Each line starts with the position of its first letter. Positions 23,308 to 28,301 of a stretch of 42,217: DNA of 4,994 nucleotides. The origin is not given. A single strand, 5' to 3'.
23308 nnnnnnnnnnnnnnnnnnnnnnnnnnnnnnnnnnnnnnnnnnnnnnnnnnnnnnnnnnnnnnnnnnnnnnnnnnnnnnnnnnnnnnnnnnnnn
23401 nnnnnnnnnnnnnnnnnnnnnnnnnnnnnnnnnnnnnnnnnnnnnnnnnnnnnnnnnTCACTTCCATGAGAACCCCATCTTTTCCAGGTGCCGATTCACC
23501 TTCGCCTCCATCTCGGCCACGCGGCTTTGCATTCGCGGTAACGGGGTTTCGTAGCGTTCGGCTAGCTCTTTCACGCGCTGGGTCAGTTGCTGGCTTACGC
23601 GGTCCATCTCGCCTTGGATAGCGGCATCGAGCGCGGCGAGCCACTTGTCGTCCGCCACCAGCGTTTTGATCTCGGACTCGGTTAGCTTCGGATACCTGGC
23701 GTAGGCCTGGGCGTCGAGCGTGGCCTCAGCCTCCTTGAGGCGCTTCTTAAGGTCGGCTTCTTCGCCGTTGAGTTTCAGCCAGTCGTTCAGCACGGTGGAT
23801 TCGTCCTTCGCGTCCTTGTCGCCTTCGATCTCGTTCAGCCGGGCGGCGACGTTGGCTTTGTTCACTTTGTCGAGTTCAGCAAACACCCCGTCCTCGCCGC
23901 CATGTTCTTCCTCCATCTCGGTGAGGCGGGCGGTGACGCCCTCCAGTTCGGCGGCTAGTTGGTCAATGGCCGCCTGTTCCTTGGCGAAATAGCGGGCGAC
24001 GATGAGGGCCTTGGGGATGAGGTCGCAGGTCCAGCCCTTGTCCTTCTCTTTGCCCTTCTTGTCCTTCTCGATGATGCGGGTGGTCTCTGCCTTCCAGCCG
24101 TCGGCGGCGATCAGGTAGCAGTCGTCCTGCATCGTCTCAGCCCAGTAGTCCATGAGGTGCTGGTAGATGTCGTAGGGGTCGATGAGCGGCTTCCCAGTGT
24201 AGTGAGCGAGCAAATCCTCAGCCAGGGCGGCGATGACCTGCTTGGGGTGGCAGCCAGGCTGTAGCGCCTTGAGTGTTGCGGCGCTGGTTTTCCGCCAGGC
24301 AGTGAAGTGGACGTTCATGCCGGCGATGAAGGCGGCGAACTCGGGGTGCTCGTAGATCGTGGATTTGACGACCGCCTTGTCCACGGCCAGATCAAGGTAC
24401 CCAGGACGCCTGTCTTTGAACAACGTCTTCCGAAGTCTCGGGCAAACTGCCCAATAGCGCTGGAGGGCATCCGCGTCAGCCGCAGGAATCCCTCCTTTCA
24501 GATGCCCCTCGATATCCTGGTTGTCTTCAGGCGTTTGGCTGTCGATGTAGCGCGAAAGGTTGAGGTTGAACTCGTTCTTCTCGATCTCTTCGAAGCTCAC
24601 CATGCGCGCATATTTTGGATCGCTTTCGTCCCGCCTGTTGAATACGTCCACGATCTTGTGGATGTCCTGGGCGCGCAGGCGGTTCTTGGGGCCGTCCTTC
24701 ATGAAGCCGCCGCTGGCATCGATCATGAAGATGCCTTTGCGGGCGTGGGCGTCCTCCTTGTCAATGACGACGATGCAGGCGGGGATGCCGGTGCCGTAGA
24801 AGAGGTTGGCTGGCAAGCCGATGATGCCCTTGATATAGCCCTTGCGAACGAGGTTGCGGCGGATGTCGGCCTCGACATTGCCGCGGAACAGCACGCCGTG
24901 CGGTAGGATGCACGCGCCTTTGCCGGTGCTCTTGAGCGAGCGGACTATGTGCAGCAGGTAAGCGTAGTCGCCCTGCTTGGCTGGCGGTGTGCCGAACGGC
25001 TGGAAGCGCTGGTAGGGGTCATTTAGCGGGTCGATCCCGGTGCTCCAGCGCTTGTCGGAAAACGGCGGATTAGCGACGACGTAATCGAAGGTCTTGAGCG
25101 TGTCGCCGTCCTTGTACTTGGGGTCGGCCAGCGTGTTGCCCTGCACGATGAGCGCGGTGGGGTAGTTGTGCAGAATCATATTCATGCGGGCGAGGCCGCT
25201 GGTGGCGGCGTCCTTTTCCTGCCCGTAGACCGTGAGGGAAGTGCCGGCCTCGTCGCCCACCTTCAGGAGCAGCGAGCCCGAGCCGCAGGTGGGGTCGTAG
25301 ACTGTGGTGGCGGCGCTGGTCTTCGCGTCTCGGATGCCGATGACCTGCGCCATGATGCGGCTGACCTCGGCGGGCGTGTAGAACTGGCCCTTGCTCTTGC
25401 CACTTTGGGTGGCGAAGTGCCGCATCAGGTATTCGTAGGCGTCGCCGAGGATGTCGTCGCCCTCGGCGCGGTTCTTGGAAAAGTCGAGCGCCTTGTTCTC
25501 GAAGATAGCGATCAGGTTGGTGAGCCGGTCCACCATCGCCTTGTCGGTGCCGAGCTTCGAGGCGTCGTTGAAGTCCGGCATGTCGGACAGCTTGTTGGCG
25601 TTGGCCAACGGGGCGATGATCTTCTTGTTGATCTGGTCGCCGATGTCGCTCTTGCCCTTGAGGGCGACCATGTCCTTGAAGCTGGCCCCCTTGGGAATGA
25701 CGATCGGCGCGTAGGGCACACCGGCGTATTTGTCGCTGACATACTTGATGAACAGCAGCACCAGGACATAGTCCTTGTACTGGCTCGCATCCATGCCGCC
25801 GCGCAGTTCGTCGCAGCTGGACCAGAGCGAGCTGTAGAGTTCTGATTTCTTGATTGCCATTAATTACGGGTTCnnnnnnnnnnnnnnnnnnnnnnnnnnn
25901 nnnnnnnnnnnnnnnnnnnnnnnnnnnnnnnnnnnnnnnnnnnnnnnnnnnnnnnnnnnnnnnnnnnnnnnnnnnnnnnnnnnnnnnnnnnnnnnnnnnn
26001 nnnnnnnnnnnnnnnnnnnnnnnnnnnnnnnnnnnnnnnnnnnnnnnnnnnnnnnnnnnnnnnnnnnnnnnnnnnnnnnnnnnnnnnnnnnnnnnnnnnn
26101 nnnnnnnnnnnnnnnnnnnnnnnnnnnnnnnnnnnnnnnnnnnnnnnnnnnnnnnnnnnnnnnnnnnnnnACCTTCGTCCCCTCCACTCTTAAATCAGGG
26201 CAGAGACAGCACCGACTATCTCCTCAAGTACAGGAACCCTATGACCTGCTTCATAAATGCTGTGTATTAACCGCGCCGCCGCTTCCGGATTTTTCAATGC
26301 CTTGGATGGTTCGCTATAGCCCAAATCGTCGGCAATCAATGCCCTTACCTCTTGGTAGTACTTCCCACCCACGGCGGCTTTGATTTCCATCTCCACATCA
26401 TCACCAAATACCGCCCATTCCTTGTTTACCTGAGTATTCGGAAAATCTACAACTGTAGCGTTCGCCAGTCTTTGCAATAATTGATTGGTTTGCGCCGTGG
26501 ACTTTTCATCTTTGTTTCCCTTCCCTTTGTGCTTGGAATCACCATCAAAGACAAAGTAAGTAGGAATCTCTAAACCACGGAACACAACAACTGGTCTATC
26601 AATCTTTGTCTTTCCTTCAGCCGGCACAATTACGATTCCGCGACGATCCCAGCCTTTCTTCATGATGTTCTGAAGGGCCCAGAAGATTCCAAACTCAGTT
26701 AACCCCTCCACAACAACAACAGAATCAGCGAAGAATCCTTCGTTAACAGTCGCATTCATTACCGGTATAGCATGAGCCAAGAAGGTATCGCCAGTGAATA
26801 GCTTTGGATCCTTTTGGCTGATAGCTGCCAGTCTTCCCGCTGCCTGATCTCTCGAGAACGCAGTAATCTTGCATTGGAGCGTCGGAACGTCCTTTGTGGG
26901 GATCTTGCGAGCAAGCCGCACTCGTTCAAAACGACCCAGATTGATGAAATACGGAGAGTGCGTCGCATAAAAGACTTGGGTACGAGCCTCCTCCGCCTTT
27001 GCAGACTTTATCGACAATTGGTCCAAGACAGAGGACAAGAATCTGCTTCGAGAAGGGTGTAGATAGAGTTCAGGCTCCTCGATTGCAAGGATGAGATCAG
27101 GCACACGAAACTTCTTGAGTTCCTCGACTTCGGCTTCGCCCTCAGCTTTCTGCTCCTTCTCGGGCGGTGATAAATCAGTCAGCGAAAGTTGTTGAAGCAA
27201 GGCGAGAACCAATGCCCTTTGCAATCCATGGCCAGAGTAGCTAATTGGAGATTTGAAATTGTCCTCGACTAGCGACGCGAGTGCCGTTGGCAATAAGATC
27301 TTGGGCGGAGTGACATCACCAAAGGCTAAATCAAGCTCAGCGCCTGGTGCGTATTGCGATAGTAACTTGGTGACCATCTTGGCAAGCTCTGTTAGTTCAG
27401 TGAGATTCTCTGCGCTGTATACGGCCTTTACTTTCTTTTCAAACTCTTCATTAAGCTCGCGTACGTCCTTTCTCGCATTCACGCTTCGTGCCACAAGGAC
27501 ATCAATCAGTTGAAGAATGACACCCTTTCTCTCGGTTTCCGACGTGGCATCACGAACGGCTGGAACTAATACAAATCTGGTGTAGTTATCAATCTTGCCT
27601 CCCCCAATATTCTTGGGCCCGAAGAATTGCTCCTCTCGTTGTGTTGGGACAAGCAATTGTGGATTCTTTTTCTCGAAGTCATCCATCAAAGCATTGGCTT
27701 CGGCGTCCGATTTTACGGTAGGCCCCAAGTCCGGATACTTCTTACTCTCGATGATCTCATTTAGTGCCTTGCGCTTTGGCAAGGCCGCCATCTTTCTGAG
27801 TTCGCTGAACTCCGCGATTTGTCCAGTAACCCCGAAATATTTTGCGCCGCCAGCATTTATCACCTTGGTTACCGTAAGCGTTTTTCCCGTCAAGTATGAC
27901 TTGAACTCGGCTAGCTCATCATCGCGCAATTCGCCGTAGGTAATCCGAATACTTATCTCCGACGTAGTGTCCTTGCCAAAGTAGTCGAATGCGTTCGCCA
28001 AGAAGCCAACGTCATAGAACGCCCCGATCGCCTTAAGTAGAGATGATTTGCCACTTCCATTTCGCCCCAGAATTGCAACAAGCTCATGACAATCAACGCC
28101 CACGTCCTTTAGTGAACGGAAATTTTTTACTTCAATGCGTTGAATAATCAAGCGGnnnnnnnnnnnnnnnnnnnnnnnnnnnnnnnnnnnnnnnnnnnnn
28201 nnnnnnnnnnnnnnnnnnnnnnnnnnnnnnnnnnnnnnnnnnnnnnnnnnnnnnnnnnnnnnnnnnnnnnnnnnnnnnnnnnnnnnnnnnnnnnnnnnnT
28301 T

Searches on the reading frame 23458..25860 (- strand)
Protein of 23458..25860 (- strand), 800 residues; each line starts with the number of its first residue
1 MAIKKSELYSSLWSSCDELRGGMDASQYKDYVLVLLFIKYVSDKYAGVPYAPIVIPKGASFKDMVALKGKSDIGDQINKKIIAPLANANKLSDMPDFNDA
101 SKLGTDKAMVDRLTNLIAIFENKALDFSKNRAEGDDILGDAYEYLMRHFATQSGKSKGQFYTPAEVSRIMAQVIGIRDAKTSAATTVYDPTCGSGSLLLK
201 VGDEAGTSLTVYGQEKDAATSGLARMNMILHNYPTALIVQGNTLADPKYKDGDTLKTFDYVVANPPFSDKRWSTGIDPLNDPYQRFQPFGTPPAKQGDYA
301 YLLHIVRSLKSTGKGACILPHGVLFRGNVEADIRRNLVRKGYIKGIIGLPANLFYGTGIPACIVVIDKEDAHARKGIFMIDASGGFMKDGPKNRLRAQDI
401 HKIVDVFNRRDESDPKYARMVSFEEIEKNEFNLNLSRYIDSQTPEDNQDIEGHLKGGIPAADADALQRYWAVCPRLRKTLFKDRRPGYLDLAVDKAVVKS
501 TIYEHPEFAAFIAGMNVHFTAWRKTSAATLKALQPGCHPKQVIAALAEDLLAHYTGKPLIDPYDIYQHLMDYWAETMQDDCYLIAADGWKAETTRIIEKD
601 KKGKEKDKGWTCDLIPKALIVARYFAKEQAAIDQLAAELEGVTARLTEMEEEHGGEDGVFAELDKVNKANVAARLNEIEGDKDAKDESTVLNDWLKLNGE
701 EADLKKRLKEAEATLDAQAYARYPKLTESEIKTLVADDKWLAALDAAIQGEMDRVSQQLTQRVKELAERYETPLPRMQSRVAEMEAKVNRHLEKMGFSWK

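Call 22: search_protein_families(library=pfam, proteins=[window:23458-25860:-], max_evalue=0.001)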
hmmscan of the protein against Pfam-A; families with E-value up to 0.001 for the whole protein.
window:23458-25860:- (800 aa): 3 families
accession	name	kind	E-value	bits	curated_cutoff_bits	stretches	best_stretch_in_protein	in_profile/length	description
PF02384.22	N6_Mtase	-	2e-99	333.3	20.4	1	135-446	3-310/311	N-6 DNA Methylase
PF12161.14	HsdM_N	-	1.2e-12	49.1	24.5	1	10-120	3-135/135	HsdM N-terminal domain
PF05175.20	MTS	-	0.00052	20.1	23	1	183-270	31-111/170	Methyltransferase small domain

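Call 92: search_protein_families(library=padloc, proteins=[window:23458-25860:-], max_evalue=0.00001)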
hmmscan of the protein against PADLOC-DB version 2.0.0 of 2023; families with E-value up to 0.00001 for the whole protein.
window:23458-25860:- (800 aa): 34 families (the best 25 are shown)
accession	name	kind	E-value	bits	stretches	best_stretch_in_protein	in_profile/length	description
PDLC03027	MTase_I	-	0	1277.4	1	1-799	1-810/810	Type I methyltransferase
PDLC03032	MTase_I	-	3.4e-301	999.9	1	1-795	1-784/1001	Type I methyltransferase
PDLC03022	MTase_I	-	1.2e-179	597.5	2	102-796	133-842/857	Type I methyltransferase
PDLC03031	MTase_I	-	9.1e-113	376.1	2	54-797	83-833/834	Type I methyltransferase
PDLC03038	MTase_I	-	1.4e-66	223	1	3-457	4-467/896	Type I methyltransferase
PDLC03039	MTase_I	-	8.6e-63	210.6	1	3-443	2-453/708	Type I methyltransferase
PDLC03033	MTase_I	-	5.6e-57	191.9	1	97-442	142-495/541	Type I methyltransferase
PDLC03028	MTase_I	-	3.6e-56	188.9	1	7-450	728-1201/1236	Type I methyltransferase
PDLC03020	MTase_I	-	2.2e-51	173.3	2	126-355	153-392/410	Type I methyltransferase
PDLC03019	MTase_I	-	1.6e-47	160.4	1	10-447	10-466/932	Type I methyltransferase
PDLC03021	MTase_I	-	3e-46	156.3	1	113-446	122-459/491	Type I methyltransferase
PDLC03026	MTase_I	-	1.4e-44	151.1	1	5-444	3-444/487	Type I methyltransferase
PDLC03029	MTase_I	-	5.8e-44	148.6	1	110-420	132-459/661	Type I methyltransferase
PDLC04134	mad2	-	1.8e-43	147.1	1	3-408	136-485/492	mads_2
PDLC03035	MTase_I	-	2.1e-42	143.5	1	53-386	81-406/653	Type I methyltransferase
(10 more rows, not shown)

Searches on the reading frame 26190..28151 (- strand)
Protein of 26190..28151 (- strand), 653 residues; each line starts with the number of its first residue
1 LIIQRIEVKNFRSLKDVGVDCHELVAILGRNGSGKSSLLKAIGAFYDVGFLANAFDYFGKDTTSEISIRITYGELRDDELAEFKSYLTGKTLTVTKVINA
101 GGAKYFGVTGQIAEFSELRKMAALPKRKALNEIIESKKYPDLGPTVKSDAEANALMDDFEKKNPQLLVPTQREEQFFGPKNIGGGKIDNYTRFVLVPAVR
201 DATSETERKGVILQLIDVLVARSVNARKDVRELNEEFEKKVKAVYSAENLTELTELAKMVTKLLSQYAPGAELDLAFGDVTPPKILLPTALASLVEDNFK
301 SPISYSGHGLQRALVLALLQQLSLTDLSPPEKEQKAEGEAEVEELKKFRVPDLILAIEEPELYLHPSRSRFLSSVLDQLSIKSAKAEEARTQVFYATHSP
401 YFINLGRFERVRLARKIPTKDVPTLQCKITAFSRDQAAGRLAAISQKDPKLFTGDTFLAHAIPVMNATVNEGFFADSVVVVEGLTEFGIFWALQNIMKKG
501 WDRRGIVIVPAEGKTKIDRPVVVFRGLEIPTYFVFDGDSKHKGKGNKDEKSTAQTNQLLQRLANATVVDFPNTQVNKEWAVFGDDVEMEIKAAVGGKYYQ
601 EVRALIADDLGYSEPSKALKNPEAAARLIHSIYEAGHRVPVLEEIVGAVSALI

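Call 22: search_protein_families(library=pfam, proteins=[window:26190-28151:-], max_evalue=0.001)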
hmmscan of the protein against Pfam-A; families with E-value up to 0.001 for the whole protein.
window:26190-28151:- (653 aa): 8 families
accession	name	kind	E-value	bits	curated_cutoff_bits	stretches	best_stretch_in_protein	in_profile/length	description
PF13175.12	AAA_15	-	3.6e-33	116.1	32.1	1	1-403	1-374/374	AAA ATPase domain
PF13304.12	AAA_21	-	4.6e-16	60.2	27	2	353-404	260-304/304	AAA domain, putative AbiEii toxin, Type IV TA system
PF20469.4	OLD-like_TOPRIM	-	3.6e-14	53.5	23.2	1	473-538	1-67/67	Overcoming lysogenization defect protein-like, TOPRIM domain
PF02463.25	SMC_N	-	7.2e-08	32.6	40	1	3-42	2-44/220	RecF/RecN/SMC N terminal domain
PF13476.12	AAA_23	-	3.5e-07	31.5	27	1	5-51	1-47/201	AAA domain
PF11398.14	DUF2813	-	6.1e-07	29.6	21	1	1-45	1-45/372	Protein of unknown function (DUF2813)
PF00005.33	ABC_tran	-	2.2e-05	25.5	25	1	19-46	8-35/137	ABC transporter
PF13555.12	AAA_29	-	0.00017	21.7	27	1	4-42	2-42/61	P-loop containing region of AAA domain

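Call 92: search_protein_families(library=padloc, proteins=[window:26190-28151:-], max_evalue=0.00001)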
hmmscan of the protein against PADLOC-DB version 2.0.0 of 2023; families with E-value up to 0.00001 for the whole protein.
window:26190-28151:- (653 aa): 89 families (the best 25 are shown)
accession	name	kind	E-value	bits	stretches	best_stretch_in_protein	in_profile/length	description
PDLC02358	Old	-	2.3e-48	163.4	2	195-573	144-488/578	Old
PDLC02979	AriA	-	1.7e-34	118.2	1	1-403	1-373/373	-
PDLC00070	GajA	-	1.4e-28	97.9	3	189-403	149-337/596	AAA ATPase domain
PDLC00085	GajA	-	2.4e-26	90.6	2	295-553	215-455/580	AAA ATPase domain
PDLC04168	GajA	-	2.3e-22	77.4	2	354-549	279-441/570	-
PDLC00067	GajA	-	5e-22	76.1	2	354-594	307-515/604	AAA ATPase domain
PDLC00065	GajA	-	1.7e-21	74.7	1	354-576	336-543/670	AAA ATPase domain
PDLC00093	GajA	-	6.7e-20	69.4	2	302-566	343-581/736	AAA ATPase domain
PDLC00095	GajA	-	2e-19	67.6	2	338-571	390-599/752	AAA ATPase domain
PDLC00063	GajA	-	2.3e-19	67.5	1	1-486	1-468/679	AAA ATPase domain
PDLC00077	GajA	-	3.4e-19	66.9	1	191-400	193-377/616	AAA ATPase domain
PDLC02915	ATPase-Toprim_I-B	-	4.7e-19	66.6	1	1-47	1-47/623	-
PDLC00071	GajA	-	1.5e-17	61.7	1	355-565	277-463/588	AAA ATPase domain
PDLC02980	AriA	-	2.7e-17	61.7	1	329-404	259-304/304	-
PDLC00090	GajA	-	2.9e-17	60.6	2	192-415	163-376/659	AAA ATPase domain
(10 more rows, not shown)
